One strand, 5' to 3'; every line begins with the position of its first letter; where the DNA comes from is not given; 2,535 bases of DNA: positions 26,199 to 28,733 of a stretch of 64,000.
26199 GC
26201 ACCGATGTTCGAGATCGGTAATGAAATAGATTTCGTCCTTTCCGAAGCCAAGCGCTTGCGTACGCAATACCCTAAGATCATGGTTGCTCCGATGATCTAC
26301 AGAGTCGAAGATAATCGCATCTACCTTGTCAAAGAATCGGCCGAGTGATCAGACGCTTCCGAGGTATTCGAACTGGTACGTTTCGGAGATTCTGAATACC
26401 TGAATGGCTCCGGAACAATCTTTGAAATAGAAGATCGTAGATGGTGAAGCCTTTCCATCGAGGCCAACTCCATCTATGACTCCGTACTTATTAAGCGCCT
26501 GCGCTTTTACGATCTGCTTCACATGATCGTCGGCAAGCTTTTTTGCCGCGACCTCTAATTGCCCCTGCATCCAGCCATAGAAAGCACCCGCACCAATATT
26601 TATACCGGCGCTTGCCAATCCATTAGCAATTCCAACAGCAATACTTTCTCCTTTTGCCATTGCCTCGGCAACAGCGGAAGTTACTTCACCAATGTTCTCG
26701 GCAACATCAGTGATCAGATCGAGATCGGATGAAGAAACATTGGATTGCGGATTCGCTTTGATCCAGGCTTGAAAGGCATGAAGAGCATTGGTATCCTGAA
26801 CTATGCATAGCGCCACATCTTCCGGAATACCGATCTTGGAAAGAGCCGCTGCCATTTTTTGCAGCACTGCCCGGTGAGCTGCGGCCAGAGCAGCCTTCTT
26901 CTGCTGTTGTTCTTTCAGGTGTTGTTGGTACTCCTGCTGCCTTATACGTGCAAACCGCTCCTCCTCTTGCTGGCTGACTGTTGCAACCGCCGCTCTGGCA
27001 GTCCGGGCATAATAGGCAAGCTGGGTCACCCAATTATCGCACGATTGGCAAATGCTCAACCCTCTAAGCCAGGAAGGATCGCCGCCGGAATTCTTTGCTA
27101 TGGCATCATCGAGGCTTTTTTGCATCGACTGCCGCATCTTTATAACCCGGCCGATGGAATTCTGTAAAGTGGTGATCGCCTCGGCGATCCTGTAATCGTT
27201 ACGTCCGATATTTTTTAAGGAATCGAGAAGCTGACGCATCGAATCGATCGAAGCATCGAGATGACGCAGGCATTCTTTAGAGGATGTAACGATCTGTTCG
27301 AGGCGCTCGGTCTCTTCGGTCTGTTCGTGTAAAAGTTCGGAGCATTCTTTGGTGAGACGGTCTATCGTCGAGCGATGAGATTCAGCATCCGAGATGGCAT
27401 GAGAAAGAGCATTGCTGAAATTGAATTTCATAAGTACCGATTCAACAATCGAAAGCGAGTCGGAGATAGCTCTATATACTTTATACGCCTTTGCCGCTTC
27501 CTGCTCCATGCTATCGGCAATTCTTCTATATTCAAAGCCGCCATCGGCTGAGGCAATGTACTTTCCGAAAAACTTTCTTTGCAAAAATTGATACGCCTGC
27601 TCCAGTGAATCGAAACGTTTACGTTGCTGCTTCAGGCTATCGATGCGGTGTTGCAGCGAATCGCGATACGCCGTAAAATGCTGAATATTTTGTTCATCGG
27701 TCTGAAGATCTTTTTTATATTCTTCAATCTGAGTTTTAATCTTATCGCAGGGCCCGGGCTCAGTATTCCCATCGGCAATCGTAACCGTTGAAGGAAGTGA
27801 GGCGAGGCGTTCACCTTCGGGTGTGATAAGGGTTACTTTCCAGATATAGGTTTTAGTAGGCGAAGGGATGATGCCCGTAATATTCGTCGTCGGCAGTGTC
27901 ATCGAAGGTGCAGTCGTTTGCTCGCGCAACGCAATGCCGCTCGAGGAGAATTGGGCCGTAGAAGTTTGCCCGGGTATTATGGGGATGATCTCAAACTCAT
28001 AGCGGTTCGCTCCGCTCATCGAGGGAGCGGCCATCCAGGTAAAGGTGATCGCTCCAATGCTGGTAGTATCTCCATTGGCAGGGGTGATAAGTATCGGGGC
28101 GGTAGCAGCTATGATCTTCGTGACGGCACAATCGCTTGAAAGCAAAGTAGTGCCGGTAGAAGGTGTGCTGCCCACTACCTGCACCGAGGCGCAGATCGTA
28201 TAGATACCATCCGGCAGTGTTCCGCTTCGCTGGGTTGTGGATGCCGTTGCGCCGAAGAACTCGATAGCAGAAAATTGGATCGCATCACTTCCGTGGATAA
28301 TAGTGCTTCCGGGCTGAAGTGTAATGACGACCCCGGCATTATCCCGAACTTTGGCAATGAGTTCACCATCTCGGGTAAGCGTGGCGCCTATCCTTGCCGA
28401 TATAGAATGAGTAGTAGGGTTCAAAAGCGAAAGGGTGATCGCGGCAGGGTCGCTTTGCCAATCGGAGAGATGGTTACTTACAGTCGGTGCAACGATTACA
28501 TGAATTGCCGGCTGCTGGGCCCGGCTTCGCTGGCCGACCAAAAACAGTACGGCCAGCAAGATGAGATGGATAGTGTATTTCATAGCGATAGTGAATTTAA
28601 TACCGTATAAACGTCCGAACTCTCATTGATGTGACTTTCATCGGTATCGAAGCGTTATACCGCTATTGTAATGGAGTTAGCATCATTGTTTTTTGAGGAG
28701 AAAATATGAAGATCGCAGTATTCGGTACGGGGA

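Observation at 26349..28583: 744-aa secreted protein with Ig/FN3-like modules, a 350-aa coiled coil and a glycine-zipper C-terminal domain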

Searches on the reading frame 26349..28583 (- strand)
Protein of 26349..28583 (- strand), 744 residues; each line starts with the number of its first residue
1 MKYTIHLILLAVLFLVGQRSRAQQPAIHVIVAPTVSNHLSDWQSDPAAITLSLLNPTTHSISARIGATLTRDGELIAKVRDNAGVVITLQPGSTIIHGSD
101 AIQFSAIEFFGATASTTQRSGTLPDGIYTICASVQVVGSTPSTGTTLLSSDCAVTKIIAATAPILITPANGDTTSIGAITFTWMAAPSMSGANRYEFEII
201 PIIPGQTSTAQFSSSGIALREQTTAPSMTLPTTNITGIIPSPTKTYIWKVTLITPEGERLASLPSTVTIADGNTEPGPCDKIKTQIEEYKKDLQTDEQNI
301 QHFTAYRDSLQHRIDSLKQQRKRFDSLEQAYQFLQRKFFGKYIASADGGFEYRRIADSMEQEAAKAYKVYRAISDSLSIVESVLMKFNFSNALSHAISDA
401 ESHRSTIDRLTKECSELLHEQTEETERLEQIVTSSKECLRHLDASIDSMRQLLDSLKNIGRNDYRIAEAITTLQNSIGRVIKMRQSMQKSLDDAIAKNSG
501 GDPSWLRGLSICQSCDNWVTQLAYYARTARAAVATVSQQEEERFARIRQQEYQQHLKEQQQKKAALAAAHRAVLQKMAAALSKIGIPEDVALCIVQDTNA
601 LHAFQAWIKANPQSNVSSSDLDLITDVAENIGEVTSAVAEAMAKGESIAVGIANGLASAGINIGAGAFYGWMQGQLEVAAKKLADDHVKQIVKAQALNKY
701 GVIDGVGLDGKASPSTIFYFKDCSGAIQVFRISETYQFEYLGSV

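Call 3: search_protein_families(library=pfam, proteins=[window:26349-28583:-], max_evalue=1)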
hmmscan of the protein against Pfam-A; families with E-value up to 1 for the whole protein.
window:26349-28583:- (744 aa): 14 families
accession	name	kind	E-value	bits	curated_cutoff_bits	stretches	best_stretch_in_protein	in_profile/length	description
PF16378.10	DUF4988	-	0.013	15.7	30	0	424-488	4-67/183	Domain of unknown function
PF23203.1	KIF21A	-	0.014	15.6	28.5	1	392-488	14-110/161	KIF21A-like domain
PF21774.3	NagJ_C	-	0.059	14.5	28.3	1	512-565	49-104/114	Hyaluronidase post-catalytic domain-like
PF19585.4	DUF6092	-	0.097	13.4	28.7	1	446-497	30-81/86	Family of unknown function (DUF6092)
PF01981.21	PTH2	-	0.12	13.1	23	1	525-589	19-77/115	Peptidyl-tRNA hydrolase PTH2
PF17082.10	Spc29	-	0.12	12.6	31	0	280-332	121-173/245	Spindle Pole Component 29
PF18732.6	HEPN_AbiA_CTD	-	0.2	12.1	27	1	367-417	71-120/132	HEPN like, Abia C-terminal domain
PF04043.20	PMEI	-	0.21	12.2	29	1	392-473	40-112/156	Plant invertase/pectin methylesterase inhibitor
PF06103.16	DUF948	-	0.23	12.1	37.2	1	402-459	30-87/89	Bacterial protein of unknown function (DUF948)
PF23991.1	DUF7310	-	0.44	11.5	40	1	417-460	22-67/83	Coiled-coil region of unknown function (DUF7310)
PF08702.15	Fib_alpha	-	0.47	11.1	29.9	0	392-462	39-113/143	Fibrinogen alpha/beta chain family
PF01519.22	DUF16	-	0.58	11.1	40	1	280-328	58-103/104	Protein of unknown function DUF16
PF13851.11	GAS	-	0.77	9.5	32.3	1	281-336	65-120/200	Growth-arrest specific micro-tubule binding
PF04906.18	Tweety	-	0.91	8.6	31.8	0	393-463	112-186/431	Tweety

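Call 4: search_solved_structures(query=window:26349-28583:-, max_evalue=10)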
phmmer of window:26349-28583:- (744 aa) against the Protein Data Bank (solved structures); distinct sequences matched with E-value up to 10: 13.
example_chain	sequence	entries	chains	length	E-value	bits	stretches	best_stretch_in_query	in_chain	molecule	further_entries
6nyi_A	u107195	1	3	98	1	10.9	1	418-493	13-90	Design construct XXA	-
7aoi_XI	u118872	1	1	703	1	10.9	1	301-386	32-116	mt-LAF14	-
6ocu_B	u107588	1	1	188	1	10.9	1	368-479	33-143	Phosphatidylinositol 3-kinase regulatory subunit alpha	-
6yxx_EN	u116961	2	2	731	1.1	10.9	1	301-386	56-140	mt-LAF14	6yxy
6g6w_B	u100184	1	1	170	1.3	10.6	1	368-476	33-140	Phosphatidylinositol 3-kinase regulatory subunit alpha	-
5ubt_B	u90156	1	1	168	1.3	10.6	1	368-476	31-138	Phosphatidylinositol 3-kinase regulatory subunit alpha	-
5dxh_B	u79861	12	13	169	1.3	10.6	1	368-476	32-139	Phosphatidylinositol 3-kinase regulatory subunit alpha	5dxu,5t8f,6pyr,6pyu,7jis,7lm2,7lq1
6o0i_A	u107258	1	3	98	1.3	10.6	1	418-493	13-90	Design construct XAA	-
9l3r_B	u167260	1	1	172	1.3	10.6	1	368-476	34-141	Phosphatidylinositol 3-kinase regulatory subunit alpha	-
5vlr_B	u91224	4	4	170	1.3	10.6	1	368-476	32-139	Phosphatidylinositol 3-kinase regulatory subunit alpha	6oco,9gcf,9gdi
6nx2_A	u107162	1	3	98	1.8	10.1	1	418-493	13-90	Design construct AAA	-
4ypn_A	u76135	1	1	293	2.1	9.9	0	29-59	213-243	Lon protease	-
5j2l_B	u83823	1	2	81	5.8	8.4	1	398-461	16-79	protein design 2L4HC2_11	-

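Call 5: search_protein_families(library=ncbifam, proteins=[window:26349-28583:-], max_evalue=1)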
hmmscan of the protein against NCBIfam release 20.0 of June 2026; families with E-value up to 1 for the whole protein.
window:26349-28583:- (744 aa): 9 families
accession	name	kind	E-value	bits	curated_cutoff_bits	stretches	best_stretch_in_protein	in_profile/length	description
NF045487.1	ASRP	equivalog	4.5e-05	22.2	300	2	280-334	313-367/593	archaea-specific SMC-related protein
NF041034.1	Rad50_Sulf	equivalog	0.00035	18.6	1000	1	281-493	476-688/872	DNA double-strand break repair ATPase Rad50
TIGR04523.1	Mplasa_alph_rch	subfamily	0.0029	15.6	270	2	373-498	536-661/745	helix-rich protein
TIGR00996.1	Mtu_fam_mce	paralog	0.003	16.8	140.5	1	393-461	176-244/291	MCE family protein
TIGR04211.1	SH3_and_anchor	equivalog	0.0058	16.3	65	2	394-493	55-157/198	TIGR04211 family SH3 domain-containing protein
NF047515.1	SpiroCoCo_C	equivalog_domain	0.058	12.5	125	2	284-335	52-103/313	SpiroCoCo family coiled-coil protein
NF046075.1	UpsF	equivalog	0.059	12.1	400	1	422-491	343-414/484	membrane pilin protein UpsF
NF049872.2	cytotoxin_MakB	equivalog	0.072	12.4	240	1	390-480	88-175/349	alpha-pore-forming cytotoxin subunit MakB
NF003034.1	PRK03918.1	equivalog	0.53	8.2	700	1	282-488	191-397/878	DNA double-strand break repair ATPase Rad50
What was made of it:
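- On Alpha-helical pore-forming toxins (ClyA/Hbl/Nhe/MakA-B): NCBIfam MakB E=0.072, 12.4 bits against a cut-off of 240 (call 5).
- The MakB match, E=0.072 and 12 bits against a cut-off of 240, is noise (call 5).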

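Call 6: find_homologous_proteins(query=window:26349-28583:-, max_evalue=0.001)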
Query window:26349-28583:- (744 aa): 1 proteins with E <= 0.001 among 8000 candidates.
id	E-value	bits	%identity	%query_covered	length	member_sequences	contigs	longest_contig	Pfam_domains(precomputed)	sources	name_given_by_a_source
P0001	0.0e+0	1638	100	100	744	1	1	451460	-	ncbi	-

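Call 8: find_encoding_contigs(protein=P0001, flank=10000, max_places=4)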
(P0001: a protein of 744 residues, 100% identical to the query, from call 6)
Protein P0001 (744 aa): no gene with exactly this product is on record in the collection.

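Call 13: search_protein_families(library=phrogs, proteins=[window:26349-28583:-], max_evalue=1)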
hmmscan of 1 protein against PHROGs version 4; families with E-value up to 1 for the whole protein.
window:26349-28583:- (744 aa): 6 families
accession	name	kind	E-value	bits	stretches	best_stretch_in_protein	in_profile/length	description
phrog_77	-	DNA, RNA and nucleotide metabolism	0.00083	18.9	1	281-482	655-822/967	SbcC-like subunit of palindrome specific endonuclease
phrog_5328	-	unknown function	0.0039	18.6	1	390-480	8-91/101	-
phrog_17078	-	unknown function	0.039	15.5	1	425-498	4-77/84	-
phrog_17481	-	tail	0.15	13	0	276-329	61-115/185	minor tail protein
phrog_7232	-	unknown function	0.39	12.3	0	549-607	49-106/111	-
phrog_1620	-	moron, auxiliary metabolic gene and host takeover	0.76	10.6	1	282-366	133-186/200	Hdf-like antirestriction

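Call 14: search_protein_families(library=padloc, proteins=[window:26349-28583:-], max_evalue=1)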
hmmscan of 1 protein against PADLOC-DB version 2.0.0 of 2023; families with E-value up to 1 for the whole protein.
window:26349-28583:- (744 aa): 8 families
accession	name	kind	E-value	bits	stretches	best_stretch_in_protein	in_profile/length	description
PDLC03861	LmuB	-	2.5e-05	20.4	1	282-458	523-698/1213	-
PDLC00550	JetC2|JetC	-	4.9e-05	19.2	1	281-493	352-564/1355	DUF3584 domain; MukB-like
PDLC03868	LmuB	-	5.3e-05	19.7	1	285-586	522-805/1035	-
PDLC03865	LmuB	-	0.0052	13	1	281-471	280-463/1007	-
PDLC03859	LmuB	-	0.13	9.4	1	281-566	204-468/611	-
PDLC04898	PDC-S06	-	0.31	7.3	1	286-458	303-472/752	-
PDLC03863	LmuB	-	0.92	6.1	1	280-332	244-296/610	-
PDLC03841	LeoBC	-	0.93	6.5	1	425-694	292-527/601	-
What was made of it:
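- On SMC/Rad50-type coiled-coil ATPases (source of most weak hits): The hits cover only helical residues 280-590 at scores far below the cut-offs (calls 5, 13, 14).
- Checked: Pfam, NCBIfam, PHROGs, PADLOC and PDB sequence searches give only sub-threshold coiled-coil noise (calls 3, 4, 5, 13, 14).
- Tried and rejected: Family libraries (Pfam, NCBIfam, PHROGs, PADLOC) on the whole protein gave only coiled-coil noise: SMC/Rad50, LmuB, JetC, MakB, DUF4988 (calls 3, 5, 13, 14).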

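Call 21: search_protein_representatives(protein=window:26349-28583:-)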
Query: 744 residues. Proteins with E-value up to 0.001 (for the whole library): 716; up to 1e-10: 159; up to 1e-30: 4. The best 150 are listed.
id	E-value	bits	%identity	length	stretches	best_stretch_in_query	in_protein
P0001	0.0e+00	1637.9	100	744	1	1-744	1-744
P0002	1.3e-96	341.1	34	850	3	553-743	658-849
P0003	5.8e-45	170.4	30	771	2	405-742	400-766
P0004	3.1e-36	141.5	29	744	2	17-188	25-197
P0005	1.3e-24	103.2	31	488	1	6-255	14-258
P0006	2.1e-22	95.8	28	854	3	25-261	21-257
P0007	1.1e-21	93.5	31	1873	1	12-260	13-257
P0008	2.5e-21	92.3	28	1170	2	7-209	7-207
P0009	4.0e-21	91.6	28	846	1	2-256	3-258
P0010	2.7e-20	88.9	28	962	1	9-261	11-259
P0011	3.6e-20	88.5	29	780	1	4-252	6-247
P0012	7.4e-20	87.4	31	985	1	8-228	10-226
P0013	9.4e-20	87.1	33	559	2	12-175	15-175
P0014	1.8e-19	86.2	32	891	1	14-208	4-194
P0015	2.4e-19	85.8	27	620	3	7-251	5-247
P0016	2.8e-19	85.5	33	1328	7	133-213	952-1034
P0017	3.7e-19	85.1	30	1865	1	2-260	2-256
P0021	3.9e-18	81.7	29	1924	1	9-258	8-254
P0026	3.5e-17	78.6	28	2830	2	5-226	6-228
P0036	4.8e-16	74.8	37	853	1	595-743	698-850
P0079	1.3e-13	66.8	36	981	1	597-743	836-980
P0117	5.8e-12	61.4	34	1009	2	597-743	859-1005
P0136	2.1e-11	59.5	27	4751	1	18-260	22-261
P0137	2.3e-11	59.4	32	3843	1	10-261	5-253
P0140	2.4e-11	59.3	34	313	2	598-742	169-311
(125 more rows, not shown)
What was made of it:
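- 26349..28583 (-): Whole gene, 744 codons plus stop (stop at 26349-26351). Homologues P0002 (E=1e-96), P0003 and P0004 (call 21).
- Checked: A full-length relative exists (P0002, E=1e-96), and 716 proteins match at E<1e-3 in an exhaustive HMMER search (call 21).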

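Call 24: search_protein_families(library=pfam, proteins=[P0007, P0008, P0012, P0026, P0016, P0005, P0010], max_evalue=0.001)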
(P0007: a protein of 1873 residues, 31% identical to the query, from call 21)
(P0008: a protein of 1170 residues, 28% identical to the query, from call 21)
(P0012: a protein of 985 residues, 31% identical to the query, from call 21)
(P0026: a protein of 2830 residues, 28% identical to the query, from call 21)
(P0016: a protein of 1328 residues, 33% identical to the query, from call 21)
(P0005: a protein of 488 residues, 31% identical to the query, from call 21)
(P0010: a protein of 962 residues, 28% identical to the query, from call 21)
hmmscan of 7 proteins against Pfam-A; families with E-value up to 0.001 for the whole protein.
P0007 (1873 aa): 4 families
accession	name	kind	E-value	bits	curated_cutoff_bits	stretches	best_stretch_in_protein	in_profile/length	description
PF13620.12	CarboxypepD_reg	-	1.1e-30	106.2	32.3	3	761-839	2-79/82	Carboxypeptidase regulatory-like domain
PF13715.12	CarbopepD_reg_2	-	6.6e-22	77.8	32.2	0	1041-1093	13-63/88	CarboxypepD_reg-like domain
PF09430.16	EMC7_beta-sandw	-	1.9e-10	41.5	26.6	0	867-915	16-63/122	ER membrane protein complex subunit 7, beta-sandwich domain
PF17802.7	SpaA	-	0.00058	20.4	23.1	0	770-813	12-57/91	Prealbumin-like fold domain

P0008 (1170 aa): 2 families
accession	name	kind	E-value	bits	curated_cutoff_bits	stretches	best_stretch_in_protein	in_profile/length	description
PF06051.17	DUF928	-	3e-05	24.3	26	0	736-786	50-94/184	Domain of Unknown Function (DUF928)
PF07495.19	Y_Y_Y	-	0.00011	22.5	26.6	0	403-421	35-53/65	Y_Y_Y domain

P0012 (985 aa): 1 family
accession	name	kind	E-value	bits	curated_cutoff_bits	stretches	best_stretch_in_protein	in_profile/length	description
PF22352.2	K319L-like_PKD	-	2.1e-06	28.1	27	0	325-375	27-74/84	K319L-like, PKD domain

P0026 (2830 aa): 0 families

P0016 (1328 aa): 10 families
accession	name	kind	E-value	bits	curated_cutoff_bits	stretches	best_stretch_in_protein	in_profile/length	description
PF17957.7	Big_7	-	1.4e-59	199.1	24.1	6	794-857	5-70/70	Bacterial Ig domain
PF19077.6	Big_13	-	2.7e-37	127.8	27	6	606-679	22-97/102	Bacterial Ig-like domain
PF07495.19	Y_Y_Y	-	4.3e-20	71.8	26.6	0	651-682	33-64/65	Y_Y_Y domain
PF10342.15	Kre9_KNH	-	1.4e-11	45.4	24.6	0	1082-1154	2-79/94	Kre9/KNH-like N-terminal Ig-like domain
PF13750.12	Big_3_3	-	8.7e-10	38.9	27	0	1037-1138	10-113/157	Bacterial Ig-like domain (group 3)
PF14292.12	SusE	-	1.8e-07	31.8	25.2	0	199-250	3-58/106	SusE outer membrane protein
PF24421.1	Ig_J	-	3.1e-07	30.9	29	0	840-877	66-102/104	Tip attachment protein J, Ig-like domain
PF11730.13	DUF3297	-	5.9e-07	29.7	27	0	146-162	37-53/71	Protein of unknown function (DUF3297)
PF23034.1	DUF7035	-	1.5e-06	28.7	27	0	394-454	1-62/137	Domain of unknown function (DUF7035)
PF25300.1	Fn3_Dep-1_3rd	-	1.1e-05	25.6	26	0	1286-1310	10-34/85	Dep-1 third Fn3-like domain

P0005 (488 aa): 1 family
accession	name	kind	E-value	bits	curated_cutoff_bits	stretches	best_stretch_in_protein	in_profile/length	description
PF13620.12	CarboxypepD_reg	-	1.1e-06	29.3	32.3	0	297-374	1-64/82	Carboxypeptidase regulatory-like domain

P0010 (962 aa): 5 families
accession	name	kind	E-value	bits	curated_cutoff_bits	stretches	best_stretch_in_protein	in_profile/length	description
PF13620.12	CarboxypepD_reg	-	5.2e-39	132.9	32.3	4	823-900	1-81/82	Carboxypeptidase regulatory-like domain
PF13715.12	CarbopepD_reg_2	-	1.1e-20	73.9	32.2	1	824-902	1-78/88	CarboxypepD_reg-like domain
PF09430.16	EMC7_beta-sandw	-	1.8e-05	25.3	26.6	0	833-899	6-71/122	ER membrane protein complex subunit 7, beta-sandwich domain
PF17210.9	SdrD_B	-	1.9e-05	25.3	29.7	0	743-791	21-66/112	SdrD B-like domain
PF17802.7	SpaA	-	8.9e-05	23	23.1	0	742-784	12-54/91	Prealbumin-like fold domain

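Call 25: predict_structure(protein=window:26349-28583:-)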
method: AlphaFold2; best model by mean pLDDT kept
length: 744 residues; sequences in the alignment: 1
mean_pLDDT: 51.2   pTM: 0.32
mean pLDDT of the five models: 51.2, 50.2, 48.8, 48.0, 46.9
residues with pLDDT >= 90: 27; 70-90: 128; 50-70: 162; < 50: 427
segments of 3 or more residues with pLDDT < 50: 1-275, 498-504, 506-508, 564-574, 583-591, 596-604, 610-617, 619-621, 626-711, 723-726
pLDDT, mean of each block of 10 residues (from residue 1): 32 28 30 29 31 30 37 37 35 32 29 27 30 32 30 26 33 37 37 40 34 29 29 38 44 44 39 56 88 91 85 85 75 62 52 65 75 82 72 86 93 82 65 70 76 73 68 75 73 58 48 59 65 60 63 64 48 50 46 46 50 46 48 44 39 45 39 36 39 36 38 56 52 56 64
secondary structure, 60 per line:
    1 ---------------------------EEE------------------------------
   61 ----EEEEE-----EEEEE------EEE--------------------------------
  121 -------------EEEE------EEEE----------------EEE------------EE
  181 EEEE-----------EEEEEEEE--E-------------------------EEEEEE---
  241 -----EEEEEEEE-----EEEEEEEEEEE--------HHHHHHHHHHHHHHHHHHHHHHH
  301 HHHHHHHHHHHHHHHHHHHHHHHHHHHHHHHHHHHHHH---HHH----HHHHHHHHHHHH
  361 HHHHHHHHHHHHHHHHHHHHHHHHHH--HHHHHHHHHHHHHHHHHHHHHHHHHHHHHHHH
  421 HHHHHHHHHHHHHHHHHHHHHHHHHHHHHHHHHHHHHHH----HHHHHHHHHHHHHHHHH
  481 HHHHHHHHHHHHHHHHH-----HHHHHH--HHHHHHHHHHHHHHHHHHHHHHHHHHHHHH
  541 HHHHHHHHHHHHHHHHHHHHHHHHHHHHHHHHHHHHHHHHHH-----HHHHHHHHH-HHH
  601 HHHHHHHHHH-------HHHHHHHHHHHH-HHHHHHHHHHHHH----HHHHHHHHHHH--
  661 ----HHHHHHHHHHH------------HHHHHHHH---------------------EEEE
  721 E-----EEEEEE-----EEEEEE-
elements in order (helices of 4 or more, strands of 3 or more residues): E28-30 E65-69 E75-79 E86-88 E134-137 E144-147 E164-166 E179-184 E196-203 E232-237 E246-253 E259-269 H278-338 H349-386 H389-459 H464-497 H503-508 H511-582 H588-596 H598-610 H618-629 H631-643 H648-658 H665-675 H688-695 E717-721 E727-732 E738-743
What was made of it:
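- Tried and rejected: Single-sequence AlphaFold was useless (pLDDT 51, call 25).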
